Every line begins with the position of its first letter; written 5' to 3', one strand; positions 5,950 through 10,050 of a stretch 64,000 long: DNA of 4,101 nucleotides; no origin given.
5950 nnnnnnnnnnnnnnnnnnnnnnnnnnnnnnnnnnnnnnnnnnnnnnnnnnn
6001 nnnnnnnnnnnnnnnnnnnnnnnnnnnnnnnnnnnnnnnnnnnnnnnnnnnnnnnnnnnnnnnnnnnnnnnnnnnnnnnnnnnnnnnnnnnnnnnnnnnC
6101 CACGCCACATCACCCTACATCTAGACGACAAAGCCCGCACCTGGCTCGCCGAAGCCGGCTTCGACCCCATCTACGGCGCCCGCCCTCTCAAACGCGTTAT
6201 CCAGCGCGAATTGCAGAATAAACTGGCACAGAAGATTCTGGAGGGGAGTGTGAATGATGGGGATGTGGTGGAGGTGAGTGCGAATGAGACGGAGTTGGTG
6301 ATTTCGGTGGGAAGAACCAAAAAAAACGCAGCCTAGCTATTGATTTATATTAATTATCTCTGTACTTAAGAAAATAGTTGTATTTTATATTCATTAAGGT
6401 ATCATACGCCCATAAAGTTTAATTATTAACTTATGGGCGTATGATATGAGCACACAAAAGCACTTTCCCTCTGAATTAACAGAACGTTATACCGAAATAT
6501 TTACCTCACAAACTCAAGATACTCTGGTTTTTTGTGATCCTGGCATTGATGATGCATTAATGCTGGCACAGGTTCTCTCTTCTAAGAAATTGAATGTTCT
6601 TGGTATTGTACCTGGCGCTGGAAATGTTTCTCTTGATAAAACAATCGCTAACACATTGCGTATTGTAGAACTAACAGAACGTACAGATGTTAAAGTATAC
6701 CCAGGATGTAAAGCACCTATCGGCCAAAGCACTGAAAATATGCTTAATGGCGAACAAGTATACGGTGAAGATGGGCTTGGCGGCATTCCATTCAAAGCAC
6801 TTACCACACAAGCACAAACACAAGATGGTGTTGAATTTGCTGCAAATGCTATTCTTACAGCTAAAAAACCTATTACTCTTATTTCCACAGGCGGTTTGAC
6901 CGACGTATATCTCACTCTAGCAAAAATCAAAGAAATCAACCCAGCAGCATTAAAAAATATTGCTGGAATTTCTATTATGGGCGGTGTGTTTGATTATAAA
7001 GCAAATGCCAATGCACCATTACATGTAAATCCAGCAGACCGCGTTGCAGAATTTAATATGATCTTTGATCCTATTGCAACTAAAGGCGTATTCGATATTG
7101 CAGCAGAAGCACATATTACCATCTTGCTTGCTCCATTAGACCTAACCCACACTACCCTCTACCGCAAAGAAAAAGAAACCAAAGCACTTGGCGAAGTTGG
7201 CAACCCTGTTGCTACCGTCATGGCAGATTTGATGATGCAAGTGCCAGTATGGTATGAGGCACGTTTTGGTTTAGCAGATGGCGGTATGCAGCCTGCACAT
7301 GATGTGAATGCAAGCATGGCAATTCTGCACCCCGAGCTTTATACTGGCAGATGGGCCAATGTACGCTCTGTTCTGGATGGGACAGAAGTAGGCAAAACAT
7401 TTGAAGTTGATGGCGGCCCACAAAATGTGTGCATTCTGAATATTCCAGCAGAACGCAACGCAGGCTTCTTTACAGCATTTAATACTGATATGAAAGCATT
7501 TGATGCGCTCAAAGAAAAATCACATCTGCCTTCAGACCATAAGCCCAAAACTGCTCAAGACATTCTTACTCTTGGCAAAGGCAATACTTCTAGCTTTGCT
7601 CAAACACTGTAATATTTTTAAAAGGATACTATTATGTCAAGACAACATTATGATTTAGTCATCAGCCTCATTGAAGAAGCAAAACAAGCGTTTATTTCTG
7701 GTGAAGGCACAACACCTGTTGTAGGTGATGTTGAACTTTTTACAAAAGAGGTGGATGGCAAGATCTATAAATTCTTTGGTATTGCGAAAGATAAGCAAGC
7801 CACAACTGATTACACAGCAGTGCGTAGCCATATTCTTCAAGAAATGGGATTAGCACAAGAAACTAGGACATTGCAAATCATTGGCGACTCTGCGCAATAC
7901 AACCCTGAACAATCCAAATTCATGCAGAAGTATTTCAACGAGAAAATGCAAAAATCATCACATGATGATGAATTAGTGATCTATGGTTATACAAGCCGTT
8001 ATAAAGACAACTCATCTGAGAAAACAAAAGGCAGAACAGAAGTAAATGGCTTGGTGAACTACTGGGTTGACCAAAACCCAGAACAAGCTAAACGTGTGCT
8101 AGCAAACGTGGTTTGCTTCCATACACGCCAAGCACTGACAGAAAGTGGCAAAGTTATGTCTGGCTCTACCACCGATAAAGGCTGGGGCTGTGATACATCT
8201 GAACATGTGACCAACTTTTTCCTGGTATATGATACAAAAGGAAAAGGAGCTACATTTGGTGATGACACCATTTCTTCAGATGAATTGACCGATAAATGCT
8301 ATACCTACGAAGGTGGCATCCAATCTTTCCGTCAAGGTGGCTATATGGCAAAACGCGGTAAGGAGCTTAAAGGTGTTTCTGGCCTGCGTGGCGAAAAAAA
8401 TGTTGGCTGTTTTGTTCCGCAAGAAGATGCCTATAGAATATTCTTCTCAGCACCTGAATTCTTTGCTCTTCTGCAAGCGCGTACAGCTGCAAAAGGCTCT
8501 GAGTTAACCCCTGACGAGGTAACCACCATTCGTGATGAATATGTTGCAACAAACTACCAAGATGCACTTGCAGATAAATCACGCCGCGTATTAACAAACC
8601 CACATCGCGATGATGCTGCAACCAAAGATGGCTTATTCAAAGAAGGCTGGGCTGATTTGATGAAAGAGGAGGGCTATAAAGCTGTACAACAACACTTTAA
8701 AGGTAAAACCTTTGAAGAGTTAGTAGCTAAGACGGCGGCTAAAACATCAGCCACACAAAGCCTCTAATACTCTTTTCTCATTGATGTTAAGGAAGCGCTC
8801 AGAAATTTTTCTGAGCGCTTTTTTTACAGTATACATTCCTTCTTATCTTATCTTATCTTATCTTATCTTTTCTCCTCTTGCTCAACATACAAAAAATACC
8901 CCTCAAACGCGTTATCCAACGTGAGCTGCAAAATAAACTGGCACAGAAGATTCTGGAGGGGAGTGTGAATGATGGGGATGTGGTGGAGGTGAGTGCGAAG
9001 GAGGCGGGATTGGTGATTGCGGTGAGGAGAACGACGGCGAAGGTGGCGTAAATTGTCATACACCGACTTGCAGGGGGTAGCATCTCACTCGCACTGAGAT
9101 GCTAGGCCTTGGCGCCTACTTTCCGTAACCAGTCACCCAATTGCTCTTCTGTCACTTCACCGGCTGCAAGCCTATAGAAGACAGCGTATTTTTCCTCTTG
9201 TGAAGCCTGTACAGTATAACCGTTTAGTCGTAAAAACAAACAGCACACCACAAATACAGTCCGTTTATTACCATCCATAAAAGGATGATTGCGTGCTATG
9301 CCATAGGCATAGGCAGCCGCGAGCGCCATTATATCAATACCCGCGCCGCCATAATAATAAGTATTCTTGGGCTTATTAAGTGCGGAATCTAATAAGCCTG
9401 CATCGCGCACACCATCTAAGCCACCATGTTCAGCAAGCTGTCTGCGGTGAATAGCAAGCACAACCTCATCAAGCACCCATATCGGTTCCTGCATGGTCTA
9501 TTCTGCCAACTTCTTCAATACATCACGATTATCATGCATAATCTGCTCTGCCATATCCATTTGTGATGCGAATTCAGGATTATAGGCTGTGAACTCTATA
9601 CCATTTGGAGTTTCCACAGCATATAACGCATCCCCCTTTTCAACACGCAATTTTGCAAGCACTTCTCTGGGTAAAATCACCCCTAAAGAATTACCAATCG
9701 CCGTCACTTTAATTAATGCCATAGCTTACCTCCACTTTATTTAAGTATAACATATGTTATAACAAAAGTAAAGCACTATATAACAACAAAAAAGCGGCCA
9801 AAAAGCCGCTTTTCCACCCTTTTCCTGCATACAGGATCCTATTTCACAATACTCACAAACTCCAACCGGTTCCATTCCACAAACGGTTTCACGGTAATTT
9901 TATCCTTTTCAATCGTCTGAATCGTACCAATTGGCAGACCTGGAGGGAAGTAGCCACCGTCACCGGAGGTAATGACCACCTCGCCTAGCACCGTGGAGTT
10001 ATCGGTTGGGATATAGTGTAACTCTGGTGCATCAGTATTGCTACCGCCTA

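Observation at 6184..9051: A 153-bp direct duplication of the clpB 3' end brackets an AT-rich insertion of about 2.6 kb, an integration scar with no integrase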

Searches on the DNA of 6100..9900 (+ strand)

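Call 87: search_rna_families(source=window, start=6100, end=9900, threshold=evalue, max_evalue=1)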
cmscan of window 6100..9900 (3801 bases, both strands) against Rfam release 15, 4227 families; matches with E-value up to 1: 3.
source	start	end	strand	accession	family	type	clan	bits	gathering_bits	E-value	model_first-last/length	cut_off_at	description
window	6393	6453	+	RF00103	mir-1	Gene; miRNA;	-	24.8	45.6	0.06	1-79/79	no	mir-1 microRNA precursor family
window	8785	8828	+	RF04085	mir-1271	Gene; miRNA;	-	22.3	80.5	0.13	16-61/77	no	mir-1271 microRNA precursor family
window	6393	6453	-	RF00103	mir-1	Gene; miRNA;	-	21.4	45.6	0.49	1-79/79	no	mir-1 microRNA precursor family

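Call 88: search_dna_similar(query=window:6285-8999:+, collection=plasmids, mode=distant, max_rows=10)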
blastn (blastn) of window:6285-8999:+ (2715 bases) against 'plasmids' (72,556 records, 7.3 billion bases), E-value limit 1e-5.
No match.

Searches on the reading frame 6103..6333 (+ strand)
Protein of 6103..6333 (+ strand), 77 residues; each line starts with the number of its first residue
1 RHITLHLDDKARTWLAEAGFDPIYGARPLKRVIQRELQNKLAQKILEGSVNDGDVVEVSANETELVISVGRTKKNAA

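Call 91: search_dna_similar(query=window:6142-6333:+, collection=phages, mode=protein, max_rows=25, max_evalue=0.001)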
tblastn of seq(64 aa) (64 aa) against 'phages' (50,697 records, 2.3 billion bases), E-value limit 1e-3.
Records with a match: 89; places in all: 89; records where one place covers at least 80% of the query: 63.
Best place of each record, by identity: <60% 89.
By first word of the organism name: Bacteriophage 33; Escherichia 11; Listeria 10; Salmonella 5; Staphylococcus 5; uncultured 5; Acinetobacter 4; Enterococcus 4; Pectobacterium 2; Cronobacter 2; and 7 more.
By host as written in the record: - 44; Listeria monocytogenes 10; Escherichia coli 5; Staphylococcus aureus 5; Enterococcus faecalis 2; Escherichia coli EC3.18 2; Pectobacterium carotovorum subsp. carotovorum strain CBBL19-1-37 2; Salmonella enterica subsp. enterica serovar Typhi 2; and 15 more.
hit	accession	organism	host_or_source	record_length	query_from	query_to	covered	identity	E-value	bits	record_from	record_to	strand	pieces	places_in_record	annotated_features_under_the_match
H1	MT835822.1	Bacteriophage sp.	human fecal samples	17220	1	64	100%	48.5%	1e-12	66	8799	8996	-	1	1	record has no annotation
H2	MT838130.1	Bacteriophage sp.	human fecal samples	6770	1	56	88%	51.8%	5e-14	69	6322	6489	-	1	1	record has no annotation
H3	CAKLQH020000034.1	Acinetobacter phage MD-2021a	not known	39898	1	54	84%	53.7%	6e-12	64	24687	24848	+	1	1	clpB: protein disaggregation chaperone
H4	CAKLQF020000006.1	Acinetobacter phage MD-2021a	not known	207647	1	54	84%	53.7%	6e-12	64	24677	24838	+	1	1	clpB: protein disaggregation chaperone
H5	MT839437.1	Bacteriophage sp.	human fecal samples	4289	1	63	98%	43.1%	4e-10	58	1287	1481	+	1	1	record has no annotation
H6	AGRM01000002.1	Salmonella enterica subsp. houtenae str. ATCC BAA-1581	Homo sapiens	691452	1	53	83%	49.1%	5e-11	61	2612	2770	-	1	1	ATP-dependent chaperone protein ClpB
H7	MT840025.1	Bacteriophage sp.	human fecal samples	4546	1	64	100%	40.6%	2e-8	54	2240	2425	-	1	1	record has no annotation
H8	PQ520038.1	Enterococcus phage IME_EF3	-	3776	1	54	84%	46.3%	8e-9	55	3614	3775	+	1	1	record has no annotation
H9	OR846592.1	Enterococcus phage Efs 1-1-1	Enterococcus faecalis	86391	1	54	84%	46.3%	9e-9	55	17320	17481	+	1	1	record has no annotation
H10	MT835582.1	Bacteriophage sp.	human fecal samples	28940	2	47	72%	52.2%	1e-8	54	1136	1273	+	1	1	record has no annotation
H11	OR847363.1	Listeria phage LM 4-11-1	Listeria monocytogenes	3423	2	61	94%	40.0%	3e-9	56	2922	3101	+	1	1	record has no annotation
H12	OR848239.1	Listeria phage LM 4-14-1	Listeria monocytogenes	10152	2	61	94%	40.0%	3e-9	56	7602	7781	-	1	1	record has no annotation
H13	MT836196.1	Bacteriophage sp.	human fecal samples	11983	1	60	94%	40.0%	4e-9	56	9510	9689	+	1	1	record has no annotation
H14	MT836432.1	Bacteriophage sp.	human fecal samples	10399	1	56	88%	42.9%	2e-8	53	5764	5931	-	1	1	record has no annotation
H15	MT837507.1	Bacteriophage sp.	human fecal samples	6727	1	61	95%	39.3%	2e-8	54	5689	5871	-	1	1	record has no annotation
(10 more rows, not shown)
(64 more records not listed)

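Call 93: find_related_loci(query=window:6103-6333:+, collection=viral_contigs, flank=6000)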
Query seq(77 aa) (77 aa) in viral_contigs; peptide patterns used: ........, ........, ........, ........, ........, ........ (x = any residue, [..] = any of these).
25 stretches matched a pattern; 9 encode a relative of the query (tblastn E <= 1e-3); 9 distinct loci.
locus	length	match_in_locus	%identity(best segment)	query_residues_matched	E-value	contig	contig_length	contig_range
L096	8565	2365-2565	69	1-67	2e-27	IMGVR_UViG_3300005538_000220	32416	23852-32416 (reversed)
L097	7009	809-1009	64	1-67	5e-26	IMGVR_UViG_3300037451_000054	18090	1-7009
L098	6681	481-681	64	1-67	6e-26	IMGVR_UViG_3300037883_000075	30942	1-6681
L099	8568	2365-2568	62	1-68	5e-25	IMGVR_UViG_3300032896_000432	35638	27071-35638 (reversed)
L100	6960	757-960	62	1-68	2e-24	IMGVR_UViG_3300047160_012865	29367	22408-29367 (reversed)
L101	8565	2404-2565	70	14-67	6e-23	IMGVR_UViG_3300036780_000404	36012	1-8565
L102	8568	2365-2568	56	1-68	2e-22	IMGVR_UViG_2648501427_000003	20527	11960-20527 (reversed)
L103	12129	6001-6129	47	12-50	1e-4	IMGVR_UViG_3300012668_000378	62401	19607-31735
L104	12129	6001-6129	47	12-50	1e-4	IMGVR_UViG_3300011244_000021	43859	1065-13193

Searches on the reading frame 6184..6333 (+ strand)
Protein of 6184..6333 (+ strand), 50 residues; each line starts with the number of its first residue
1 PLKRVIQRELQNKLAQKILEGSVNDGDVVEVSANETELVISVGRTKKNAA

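Call 35: find_homologous_proteins(query=A2, max_evalue=0.001)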
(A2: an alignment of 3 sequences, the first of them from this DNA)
Query A2 (3 sequences) (50 aa, profile of the alignment): 1 proteins with E <= 0.001 among 2 candidates.
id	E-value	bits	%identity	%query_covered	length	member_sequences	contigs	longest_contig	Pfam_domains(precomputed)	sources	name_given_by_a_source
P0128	2.8e-12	64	68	80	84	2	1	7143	PF10431.16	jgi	jgi:ATP-dependent Clp protease ATP-binding subunit ClpB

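Call 37: find_encoding_contigs(protein=P0128, flank=10000, max_places=6)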
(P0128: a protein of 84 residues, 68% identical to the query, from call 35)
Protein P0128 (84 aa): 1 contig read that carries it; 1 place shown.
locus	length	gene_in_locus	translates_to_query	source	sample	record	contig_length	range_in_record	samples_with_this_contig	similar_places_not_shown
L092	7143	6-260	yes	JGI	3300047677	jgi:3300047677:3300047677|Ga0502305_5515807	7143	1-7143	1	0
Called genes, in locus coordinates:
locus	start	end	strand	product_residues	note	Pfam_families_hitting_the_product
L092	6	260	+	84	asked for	PF10431:ClpB_D2-small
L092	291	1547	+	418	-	PF01494:FAD_binding_3 (faint), PF01946:Thi4 (faint), PF07992:Pyr_redox_2, PF01266:DAO (faint), PF12831:FAD_oxidored (weak), PF13738:Pyr_redox_3, PF00070:Pyr_redox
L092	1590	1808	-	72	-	-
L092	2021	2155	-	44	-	-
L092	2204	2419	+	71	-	-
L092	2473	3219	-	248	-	PF00027:cNMP_binding, PF13545:HTH_Crp_2, PF00325:Crp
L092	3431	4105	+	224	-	PF00072:Response_reg, PF00196:GerE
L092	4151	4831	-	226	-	PF00027:cNMP_binding, PF13545:HTH_Crp_2, PF00325:Crp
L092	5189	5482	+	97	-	PF00166:Cpn10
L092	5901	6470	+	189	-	PF01965:DJ-1_PfpI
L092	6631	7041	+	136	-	PF05239:PRC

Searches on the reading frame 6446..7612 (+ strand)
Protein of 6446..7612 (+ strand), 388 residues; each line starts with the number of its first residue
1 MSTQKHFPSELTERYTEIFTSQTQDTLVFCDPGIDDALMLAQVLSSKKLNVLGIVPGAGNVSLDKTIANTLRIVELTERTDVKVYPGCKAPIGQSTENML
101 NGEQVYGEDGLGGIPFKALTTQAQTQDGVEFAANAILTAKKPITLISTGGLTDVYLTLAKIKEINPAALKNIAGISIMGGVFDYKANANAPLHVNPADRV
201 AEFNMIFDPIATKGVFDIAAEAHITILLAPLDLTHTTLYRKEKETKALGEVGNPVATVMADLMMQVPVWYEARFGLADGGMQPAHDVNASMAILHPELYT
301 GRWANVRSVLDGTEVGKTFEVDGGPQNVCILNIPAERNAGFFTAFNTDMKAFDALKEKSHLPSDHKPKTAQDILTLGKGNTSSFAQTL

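Call 6: search_protein_families(library=pfam, proteins=[window:6446-7612:+], max_evalue=0.01)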
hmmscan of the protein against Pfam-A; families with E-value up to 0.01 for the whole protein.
window:6446-7612:+ (388 aa): 1 family
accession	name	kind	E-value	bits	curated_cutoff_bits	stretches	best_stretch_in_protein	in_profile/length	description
PF01156.24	IU_nuc_hydro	-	7.1e-54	183.9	34.2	1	28-328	3-284/297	Inosine-uridine preferring nucleoside hydrolase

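Call 14: list_cluster_members(proteins=[P0001, window:6446-7609:+, window:7634-8764:+])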
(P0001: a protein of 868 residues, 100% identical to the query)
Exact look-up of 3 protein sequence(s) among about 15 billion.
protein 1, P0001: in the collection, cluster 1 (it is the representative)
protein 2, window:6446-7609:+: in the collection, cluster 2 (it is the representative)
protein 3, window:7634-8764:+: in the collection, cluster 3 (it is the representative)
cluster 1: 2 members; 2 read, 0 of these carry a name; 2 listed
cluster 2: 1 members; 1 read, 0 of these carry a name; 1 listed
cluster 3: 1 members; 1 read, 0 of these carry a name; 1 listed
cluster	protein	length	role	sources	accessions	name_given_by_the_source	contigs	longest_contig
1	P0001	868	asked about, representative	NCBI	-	-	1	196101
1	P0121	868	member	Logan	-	-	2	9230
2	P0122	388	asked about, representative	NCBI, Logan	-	-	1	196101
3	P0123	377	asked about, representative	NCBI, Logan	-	-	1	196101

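Call 50: search_protein_families(library=padloc, proteins=[window:6446-7612:+], max_evalue=0.1)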
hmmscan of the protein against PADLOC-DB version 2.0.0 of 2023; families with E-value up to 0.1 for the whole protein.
window:6446-7612:+ (388 aa): 0 families

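Call 51: search_protein_families(library=ncbifam, proteins=[window:6446-7612:+], max_evalue=0.1)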
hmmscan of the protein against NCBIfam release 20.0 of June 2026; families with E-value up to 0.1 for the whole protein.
window:6446-7612:+ (388 aa): 5 families
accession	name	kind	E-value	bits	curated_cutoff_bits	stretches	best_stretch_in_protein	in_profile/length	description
NF007761.0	PRK10443.1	equivalog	6e-40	137.2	433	1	24-306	3-261/311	pyrimidine-specific ribonucleoside hydrolase RihA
NF008036.0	PRK10768.1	equivalog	6.2e-36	124.1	382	1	28-318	7-267/304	ribonucleoside hydrolase RihC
NF007417.0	PRK09955.1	equivalog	7.6e-29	100.6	459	1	27-299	7-253/313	ribosylpyrimidine nucleosidase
NF052221.1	UridNuclsHydUriH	equivalog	5.3e-28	98.1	450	1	28-313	4-267/310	uridine-preferring nucleoside hydrolase UriH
NF041355.1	XopQ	equivalog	0.0099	14.7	500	1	121-226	150-247/402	type III secretion system effector XopQ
